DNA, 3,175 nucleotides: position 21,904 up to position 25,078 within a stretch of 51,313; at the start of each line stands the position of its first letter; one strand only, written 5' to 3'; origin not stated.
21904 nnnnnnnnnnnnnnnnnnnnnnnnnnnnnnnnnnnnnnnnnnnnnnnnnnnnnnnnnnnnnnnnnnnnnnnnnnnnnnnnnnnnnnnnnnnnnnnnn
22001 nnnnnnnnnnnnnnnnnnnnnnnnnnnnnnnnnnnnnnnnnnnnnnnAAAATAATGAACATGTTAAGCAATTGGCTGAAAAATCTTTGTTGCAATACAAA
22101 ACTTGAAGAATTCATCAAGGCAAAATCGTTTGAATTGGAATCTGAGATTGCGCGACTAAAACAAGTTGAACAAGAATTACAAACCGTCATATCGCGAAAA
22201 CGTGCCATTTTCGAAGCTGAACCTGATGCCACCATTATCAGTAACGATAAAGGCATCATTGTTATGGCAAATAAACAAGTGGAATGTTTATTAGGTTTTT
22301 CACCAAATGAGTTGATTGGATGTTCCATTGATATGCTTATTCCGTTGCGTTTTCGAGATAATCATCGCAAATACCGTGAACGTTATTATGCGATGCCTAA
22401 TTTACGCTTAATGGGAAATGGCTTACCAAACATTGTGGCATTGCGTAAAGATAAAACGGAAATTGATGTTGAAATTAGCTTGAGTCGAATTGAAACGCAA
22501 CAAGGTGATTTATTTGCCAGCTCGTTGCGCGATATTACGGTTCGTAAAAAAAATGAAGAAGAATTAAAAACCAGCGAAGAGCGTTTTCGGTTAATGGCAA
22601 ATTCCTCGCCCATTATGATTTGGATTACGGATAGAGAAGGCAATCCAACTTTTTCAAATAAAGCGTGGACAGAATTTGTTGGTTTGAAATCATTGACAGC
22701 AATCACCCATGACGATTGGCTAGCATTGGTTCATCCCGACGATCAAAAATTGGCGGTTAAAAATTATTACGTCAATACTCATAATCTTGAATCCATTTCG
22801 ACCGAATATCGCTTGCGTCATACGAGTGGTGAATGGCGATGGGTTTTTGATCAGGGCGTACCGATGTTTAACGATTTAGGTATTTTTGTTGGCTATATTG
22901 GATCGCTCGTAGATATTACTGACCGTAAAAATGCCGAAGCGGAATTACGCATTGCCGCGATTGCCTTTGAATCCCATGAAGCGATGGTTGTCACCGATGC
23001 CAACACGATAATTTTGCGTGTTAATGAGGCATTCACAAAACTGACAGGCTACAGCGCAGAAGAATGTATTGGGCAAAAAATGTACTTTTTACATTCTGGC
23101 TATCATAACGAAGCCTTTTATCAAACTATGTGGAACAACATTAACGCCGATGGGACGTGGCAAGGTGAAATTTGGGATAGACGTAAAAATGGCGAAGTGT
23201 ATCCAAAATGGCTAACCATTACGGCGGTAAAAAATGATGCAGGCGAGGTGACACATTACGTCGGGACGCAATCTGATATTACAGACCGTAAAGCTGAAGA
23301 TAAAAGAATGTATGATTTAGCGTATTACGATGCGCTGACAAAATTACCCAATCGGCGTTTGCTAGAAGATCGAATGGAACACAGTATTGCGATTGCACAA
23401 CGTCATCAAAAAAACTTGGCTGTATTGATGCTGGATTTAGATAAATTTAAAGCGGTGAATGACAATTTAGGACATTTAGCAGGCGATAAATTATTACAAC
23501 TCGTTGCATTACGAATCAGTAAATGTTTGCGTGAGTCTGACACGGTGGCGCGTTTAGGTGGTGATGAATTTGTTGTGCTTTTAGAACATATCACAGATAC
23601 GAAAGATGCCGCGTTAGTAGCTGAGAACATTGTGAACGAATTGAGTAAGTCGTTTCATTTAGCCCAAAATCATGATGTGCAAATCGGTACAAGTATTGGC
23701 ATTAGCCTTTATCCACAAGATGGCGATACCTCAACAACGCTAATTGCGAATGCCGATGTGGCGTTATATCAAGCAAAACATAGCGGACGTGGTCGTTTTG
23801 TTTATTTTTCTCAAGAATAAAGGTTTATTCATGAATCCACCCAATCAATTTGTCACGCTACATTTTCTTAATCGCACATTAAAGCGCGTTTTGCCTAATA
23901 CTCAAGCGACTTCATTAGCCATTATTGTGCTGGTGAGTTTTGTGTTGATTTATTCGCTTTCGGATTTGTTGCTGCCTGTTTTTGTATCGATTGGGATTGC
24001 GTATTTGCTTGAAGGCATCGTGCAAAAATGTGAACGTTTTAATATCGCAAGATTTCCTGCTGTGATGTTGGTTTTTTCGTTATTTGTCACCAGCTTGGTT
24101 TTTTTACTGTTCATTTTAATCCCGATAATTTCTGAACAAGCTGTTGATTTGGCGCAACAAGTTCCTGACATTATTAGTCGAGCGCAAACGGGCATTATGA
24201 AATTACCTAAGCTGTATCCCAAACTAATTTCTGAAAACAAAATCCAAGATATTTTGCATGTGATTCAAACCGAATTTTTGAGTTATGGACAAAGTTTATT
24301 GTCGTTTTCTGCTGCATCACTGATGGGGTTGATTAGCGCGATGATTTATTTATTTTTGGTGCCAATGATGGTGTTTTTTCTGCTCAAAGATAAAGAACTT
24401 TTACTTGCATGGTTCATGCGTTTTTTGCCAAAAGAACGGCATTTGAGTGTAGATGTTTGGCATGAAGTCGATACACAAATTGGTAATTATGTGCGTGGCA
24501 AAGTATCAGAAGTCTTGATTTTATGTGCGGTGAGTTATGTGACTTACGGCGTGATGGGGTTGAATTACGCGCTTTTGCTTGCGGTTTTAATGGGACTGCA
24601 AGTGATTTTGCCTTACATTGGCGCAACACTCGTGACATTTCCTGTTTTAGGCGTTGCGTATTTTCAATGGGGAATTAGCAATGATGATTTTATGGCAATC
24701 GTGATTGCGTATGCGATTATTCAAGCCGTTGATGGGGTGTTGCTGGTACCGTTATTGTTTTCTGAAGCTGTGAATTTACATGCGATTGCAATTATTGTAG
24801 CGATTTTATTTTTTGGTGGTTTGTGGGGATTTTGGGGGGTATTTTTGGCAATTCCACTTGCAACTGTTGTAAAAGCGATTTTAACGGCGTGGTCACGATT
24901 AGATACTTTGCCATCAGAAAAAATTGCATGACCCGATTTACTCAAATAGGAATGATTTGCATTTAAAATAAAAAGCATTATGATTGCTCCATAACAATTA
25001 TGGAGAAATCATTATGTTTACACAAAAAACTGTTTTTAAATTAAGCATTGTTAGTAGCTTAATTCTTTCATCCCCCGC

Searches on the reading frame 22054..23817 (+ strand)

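Call 67: search_protein_families(library=pfam, proteins=[window:22054-23817:+], max_evalue=0.000001)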
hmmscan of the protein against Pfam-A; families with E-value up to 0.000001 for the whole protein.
window:22054-23817:+ (588 aa): 7 families
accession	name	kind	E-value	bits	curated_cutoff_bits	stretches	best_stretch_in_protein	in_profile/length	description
PF00990.26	GGDEF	-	1.1e-51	175.3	23.8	1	423-580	1-160/161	Diguanylate cyclase, GGDEF domain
PF13426.13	PAS_9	-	1.2e-40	138.4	27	2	309-411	2-103/103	PAS domain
PF00989.32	PAS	-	1.7e-31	109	22.6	1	307-409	10-113/113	PAS fold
PF08447.18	PAS_3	-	2.1e-27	95.6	25.6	2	200-283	3-87/89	PAS fold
PF08448.16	PAS_4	-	5.2e-20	72.2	23.1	0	183-292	2-109/110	PAS fold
PF13188.13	PAS_8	-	8.3e-18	64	21.8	0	176-230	1-54/65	PAS domain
PF24820.1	Diguanyl_cycl_sensor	-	1.2e-09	38.6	28.1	0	58-159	7-108/109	Diguanylate cyclase-like sensor domain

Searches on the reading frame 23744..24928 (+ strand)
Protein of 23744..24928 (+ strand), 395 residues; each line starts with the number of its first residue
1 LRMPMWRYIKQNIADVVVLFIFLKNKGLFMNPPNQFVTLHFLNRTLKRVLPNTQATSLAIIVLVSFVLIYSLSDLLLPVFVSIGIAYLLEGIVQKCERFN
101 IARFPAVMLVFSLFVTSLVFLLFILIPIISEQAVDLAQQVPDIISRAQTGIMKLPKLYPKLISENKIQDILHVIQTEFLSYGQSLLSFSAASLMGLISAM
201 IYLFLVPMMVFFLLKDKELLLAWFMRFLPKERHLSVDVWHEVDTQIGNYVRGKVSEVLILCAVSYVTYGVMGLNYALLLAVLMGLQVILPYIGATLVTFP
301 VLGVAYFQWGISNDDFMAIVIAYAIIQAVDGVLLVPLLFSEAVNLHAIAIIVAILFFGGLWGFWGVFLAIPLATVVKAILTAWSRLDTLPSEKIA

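Call 68: search_protein_families(library=pfam, proteins=[window:23744-24928:+], max_evalue=0.000001)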
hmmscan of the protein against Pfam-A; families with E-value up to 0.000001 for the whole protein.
window:23744-24928:+ (395 aa): 1 family
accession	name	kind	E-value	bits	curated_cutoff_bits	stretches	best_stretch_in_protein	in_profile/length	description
PF01594.21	AI-2E_transport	-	1.9e-62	211.8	34.3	1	57-383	3-326/327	AI-2E family transporter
